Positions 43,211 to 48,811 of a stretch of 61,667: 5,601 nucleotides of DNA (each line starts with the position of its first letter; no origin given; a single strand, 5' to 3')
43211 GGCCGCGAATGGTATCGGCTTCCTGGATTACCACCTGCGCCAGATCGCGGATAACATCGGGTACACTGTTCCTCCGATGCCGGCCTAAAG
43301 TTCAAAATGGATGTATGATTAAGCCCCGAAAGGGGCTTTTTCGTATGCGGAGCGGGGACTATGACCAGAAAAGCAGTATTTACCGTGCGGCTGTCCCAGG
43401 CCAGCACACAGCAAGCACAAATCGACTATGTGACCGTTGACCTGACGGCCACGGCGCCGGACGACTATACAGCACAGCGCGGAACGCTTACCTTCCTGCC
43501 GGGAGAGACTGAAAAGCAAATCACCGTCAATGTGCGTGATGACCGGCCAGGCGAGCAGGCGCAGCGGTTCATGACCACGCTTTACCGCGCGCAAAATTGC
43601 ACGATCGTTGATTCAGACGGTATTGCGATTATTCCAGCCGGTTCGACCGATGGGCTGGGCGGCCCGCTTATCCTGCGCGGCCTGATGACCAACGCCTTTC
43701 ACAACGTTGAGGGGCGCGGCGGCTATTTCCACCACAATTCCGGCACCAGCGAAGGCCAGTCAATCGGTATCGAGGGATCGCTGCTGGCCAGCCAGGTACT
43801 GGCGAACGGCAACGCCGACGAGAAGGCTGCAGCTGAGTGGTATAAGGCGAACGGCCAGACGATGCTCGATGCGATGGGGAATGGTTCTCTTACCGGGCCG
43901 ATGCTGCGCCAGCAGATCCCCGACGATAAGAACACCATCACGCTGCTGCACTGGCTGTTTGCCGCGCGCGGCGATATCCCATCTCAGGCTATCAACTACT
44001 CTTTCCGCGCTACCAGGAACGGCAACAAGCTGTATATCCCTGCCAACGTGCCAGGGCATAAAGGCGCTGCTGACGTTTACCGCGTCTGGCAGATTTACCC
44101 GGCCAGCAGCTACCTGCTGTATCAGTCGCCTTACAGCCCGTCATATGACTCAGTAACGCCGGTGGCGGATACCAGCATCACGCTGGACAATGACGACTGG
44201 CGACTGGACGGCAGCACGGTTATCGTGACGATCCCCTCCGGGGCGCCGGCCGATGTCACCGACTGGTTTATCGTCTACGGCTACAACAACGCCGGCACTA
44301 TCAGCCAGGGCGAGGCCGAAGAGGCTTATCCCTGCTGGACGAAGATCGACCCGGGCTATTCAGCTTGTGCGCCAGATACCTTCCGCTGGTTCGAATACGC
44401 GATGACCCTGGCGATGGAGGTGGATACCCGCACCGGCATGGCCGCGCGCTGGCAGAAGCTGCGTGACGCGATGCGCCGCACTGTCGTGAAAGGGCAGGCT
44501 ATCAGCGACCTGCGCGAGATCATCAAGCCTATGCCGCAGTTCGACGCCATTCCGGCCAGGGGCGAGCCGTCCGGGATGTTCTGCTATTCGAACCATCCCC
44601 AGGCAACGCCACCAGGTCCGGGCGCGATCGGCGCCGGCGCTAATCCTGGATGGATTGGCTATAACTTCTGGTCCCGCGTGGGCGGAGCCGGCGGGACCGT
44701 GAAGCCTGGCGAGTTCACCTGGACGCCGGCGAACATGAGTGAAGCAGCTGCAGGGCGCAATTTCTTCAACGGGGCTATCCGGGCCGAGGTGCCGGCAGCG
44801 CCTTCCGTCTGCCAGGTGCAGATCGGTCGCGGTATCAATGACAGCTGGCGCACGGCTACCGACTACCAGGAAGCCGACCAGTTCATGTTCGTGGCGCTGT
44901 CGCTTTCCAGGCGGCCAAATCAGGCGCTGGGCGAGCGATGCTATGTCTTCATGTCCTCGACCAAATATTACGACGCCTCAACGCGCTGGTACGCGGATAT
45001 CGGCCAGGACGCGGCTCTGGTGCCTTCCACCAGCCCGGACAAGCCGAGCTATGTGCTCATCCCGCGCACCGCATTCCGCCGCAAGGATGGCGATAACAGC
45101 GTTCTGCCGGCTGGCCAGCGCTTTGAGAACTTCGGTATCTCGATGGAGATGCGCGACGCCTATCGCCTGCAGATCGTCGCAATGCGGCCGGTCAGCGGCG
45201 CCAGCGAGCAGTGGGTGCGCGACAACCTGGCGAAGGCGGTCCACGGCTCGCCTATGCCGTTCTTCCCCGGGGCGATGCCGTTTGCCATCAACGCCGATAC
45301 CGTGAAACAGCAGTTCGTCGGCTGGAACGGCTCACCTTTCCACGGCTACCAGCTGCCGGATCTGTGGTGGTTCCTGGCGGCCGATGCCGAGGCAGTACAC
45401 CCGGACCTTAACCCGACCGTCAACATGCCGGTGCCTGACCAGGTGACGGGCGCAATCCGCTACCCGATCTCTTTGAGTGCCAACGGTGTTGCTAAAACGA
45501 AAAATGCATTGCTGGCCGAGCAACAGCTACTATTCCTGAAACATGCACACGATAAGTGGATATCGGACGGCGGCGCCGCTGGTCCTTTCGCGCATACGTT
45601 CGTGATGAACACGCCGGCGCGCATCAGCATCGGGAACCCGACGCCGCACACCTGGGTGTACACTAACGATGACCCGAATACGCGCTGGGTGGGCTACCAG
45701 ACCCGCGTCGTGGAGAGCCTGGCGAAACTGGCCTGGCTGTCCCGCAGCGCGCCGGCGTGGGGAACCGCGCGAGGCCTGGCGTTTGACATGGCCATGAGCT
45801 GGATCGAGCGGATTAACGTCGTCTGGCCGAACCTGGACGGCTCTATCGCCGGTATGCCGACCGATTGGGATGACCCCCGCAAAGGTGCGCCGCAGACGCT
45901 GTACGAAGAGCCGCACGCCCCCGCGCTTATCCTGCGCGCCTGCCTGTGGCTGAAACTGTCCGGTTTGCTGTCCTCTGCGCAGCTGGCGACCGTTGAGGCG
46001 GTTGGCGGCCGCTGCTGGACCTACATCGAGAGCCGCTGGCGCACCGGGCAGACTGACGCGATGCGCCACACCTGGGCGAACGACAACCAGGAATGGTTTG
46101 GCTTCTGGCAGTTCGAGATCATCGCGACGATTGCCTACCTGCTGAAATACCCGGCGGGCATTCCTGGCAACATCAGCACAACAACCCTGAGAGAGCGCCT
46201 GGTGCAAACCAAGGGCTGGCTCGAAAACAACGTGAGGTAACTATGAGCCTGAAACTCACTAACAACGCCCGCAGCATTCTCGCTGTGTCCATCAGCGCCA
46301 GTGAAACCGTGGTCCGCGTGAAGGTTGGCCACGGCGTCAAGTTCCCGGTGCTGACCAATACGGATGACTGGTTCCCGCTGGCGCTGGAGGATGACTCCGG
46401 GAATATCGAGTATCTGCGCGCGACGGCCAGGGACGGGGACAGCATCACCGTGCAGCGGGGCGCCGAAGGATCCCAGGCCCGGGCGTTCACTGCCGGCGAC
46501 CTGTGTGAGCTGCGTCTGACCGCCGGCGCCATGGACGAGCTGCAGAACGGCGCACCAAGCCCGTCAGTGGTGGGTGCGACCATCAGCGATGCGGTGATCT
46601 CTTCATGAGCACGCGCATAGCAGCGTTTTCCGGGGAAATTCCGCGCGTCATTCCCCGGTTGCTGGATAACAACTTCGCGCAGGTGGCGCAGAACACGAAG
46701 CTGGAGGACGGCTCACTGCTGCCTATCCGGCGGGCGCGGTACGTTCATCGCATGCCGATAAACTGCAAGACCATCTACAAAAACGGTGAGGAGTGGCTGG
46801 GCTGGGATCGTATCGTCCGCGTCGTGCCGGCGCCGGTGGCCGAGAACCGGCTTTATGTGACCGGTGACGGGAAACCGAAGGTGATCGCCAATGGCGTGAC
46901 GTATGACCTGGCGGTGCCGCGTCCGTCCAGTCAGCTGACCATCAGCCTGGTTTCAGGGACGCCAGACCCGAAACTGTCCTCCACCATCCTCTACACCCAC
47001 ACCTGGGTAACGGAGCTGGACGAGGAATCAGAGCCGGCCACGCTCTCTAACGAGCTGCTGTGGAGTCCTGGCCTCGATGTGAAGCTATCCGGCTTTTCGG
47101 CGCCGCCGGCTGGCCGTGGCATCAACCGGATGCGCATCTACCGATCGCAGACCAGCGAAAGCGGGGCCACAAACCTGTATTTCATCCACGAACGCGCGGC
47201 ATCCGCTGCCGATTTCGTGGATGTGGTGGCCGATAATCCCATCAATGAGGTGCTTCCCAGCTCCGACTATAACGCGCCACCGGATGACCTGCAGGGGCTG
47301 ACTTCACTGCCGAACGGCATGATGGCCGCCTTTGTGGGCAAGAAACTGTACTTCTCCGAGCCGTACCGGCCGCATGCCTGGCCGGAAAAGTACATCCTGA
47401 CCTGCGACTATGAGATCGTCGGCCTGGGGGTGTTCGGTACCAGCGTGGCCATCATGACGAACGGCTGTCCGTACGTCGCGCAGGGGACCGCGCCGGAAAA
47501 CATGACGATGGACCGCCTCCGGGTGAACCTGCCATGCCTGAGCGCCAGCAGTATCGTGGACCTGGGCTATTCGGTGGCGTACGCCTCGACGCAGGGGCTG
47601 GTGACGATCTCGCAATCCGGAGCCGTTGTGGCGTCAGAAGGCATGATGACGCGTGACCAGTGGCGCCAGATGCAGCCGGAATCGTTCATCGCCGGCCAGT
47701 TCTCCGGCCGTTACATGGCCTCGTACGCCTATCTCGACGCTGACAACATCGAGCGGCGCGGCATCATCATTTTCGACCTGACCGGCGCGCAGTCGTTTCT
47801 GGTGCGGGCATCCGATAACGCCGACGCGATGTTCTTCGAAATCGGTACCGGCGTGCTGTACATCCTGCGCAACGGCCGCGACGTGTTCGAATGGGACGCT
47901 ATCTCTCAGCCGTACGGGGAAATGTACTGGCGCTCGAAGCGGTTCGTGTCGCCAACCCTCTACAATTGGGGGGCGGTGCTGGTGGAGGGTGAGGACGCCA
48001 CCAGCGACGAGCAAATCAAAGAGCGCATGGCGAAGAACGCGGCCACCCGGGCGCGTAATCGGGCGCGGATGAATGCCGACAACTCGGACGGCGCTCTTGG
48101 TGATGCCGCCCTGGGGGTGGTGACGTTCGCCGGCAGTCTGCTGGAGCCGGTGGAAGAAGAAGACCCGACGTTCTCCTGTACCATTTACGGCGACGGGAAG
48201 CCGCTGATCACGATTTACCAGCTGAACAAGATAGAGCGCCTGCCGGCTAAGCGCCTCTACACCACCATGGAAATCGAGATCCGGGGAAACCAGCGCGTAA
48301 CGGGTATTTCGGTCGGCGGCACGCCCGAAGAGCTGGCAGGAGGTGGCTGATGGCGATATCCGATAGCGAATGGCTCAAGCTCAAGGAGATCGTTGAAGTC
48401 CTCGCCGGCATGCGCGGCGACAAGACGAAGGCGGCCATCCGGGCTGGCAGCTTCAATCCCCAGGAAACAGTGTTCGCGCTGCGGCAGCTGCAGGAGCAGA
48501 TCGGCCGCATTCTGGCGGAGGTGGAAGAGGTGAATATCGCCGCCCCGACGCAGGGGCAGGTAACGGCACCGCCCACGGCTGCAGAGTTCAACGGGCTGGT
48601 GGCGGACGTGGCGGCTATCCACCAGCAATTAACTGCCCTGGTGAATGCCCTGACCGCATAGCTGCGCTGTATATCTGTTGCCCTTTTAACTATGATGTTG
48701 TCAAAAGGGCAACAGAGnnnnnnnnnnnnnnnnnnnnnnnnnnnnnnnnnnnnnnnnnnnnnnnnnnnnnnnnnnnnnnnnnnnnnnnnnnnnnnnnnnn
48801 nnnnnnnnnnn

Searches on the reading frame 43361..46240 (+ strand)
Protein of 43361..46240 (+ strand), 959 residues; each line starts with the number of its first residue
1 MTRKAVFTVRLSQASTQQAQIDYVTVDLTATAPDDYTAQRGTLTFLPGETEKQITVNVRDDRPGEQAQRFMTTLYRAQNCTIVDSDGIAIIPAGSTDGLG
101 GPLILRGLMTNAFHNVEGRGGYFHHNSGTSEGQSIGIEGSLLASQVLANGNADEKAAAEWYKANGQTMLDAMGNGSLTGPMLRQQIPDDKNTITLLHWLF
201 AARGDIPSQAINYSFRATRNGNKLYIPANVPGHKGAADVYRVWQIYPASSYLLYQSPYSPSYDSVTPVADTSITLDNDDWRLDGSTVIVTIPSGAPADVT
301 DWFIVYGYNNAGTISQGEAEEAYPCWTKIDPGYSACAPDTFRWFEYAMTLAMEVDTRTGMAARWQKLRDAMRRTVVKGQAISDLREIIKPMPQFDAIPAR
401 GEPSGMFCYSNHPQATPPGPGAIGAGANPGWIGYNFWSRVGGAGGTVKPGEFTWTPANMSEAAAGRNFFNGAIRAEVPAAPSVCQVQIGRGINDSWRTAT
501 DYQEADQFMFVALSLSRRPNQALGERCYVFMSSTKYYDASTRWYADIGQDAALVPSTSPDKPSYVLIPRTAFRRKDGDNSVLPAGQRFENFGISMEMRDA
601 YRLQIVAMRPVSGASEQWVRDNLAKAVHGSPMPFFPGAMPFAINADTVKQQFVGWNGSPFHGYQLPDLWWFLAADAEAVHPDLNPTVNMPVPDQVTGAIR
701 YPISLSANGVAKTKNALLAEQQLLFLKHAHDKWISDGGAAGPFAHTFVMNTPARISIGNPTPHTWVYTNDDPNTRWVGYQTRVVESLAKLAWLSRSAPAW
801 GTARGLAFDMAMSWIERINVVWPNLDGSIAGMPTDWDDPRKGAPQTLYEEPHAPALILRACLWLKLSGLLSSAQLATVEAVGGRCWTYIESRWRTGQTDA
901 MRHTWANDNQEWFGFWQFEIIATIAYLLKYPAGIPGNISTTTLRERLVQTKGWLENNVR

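Call 32: search_protein_families(library=phrogs, max_evalue=0.00001, proteins=[window:43361-46240:+])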
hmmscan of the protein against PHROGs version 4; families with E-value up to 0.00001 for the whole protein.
window:43361-46240:+ (959 aa): 2 families
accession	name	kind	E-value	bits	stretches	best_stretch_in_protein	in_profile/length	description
phrog_2871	-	tail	1.3e-201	673.7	1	1-958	51-1066/1456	tail protein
phrog_6040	-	unknown function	1e-06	28.1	1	4-70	3-67/923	-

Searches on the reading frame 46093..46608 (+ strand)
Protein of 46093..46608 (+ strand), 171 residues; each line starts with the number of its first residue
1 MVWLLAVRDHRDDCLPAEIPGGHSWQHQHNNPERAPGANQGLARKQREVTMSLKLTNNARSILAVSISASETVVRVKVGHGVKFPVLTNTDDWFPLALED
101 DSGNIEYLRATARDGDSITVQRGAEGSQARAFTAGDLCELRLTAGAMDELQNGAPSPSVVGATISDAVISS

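Call 32: search_protein_families(library=phrogs, max_evalue=0.00001, proteins=[window:46093-46608:+])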
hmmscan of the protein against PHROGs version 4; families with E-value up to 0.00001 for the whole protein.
window:46093-46608:+ (171 aa): 5 families
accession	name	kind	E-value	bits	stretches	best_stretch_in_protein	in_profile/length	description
phrog_6427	-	unknown function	1.4e-41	143.8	1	51-167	2-121/675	-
phrog_8469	-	tail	4e-32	112.8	1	51-156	1-105/303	tail fiber protein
phrog_30299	-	tail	6e-23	82.4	1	51-151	1-100/425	tail fiber protein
phrog_25788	-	tail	9.5e-18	65.1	1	50-149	264-362/603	tail fiber protein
phrog_19311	-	unknown function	1.1e-07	31.2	1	51-148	1-96/1023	-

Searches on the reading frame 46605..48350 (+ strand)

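Call 31: search_protein_families(library=phrogs, max_evalue=0.00001, proteins=[window:46605-48350:+])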
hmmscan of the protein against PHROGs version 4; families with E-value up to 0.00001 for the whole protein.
window:46605-48350:+ (581 aa): 2 families
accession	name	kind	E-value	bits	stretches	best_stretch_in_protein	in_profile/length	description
phrog_511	-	head and packaging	4.2e-178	595.4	1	3-579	322-860/862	internal virion protein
phrog_17680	-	unknown function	8.1e-35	121.8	1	4-266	5-287/356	-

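Call 82: search_protein_families(library=pfam, max_evalue=0.001, proteins=[window:46605-48350:+])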
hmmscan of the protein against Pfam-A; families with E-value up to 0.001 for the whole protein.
window:46605-48350:+ (581 aa): 0 families

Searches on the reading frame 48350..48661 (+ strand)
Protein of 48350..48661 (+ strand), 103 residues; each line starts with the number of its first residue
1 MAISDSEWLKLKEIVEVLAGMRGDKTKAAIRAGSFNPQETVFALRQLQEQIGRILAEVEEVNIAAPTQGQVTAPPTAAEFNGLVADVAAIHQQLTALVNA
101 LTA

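Call 31: search_protein_families(library=phrogs, max_evalue=0.00001, proteins=[window:48350-48661:+])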
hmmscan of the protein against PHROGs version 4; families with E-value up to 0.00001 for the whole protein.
window:48350-48661:+ (103 aa): 1 family
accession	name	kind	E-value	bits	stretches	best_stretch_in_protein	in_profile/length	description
phrog_17319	-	head and packaging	2.6e-08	34.9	1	13-101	45-116/117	virion structural protein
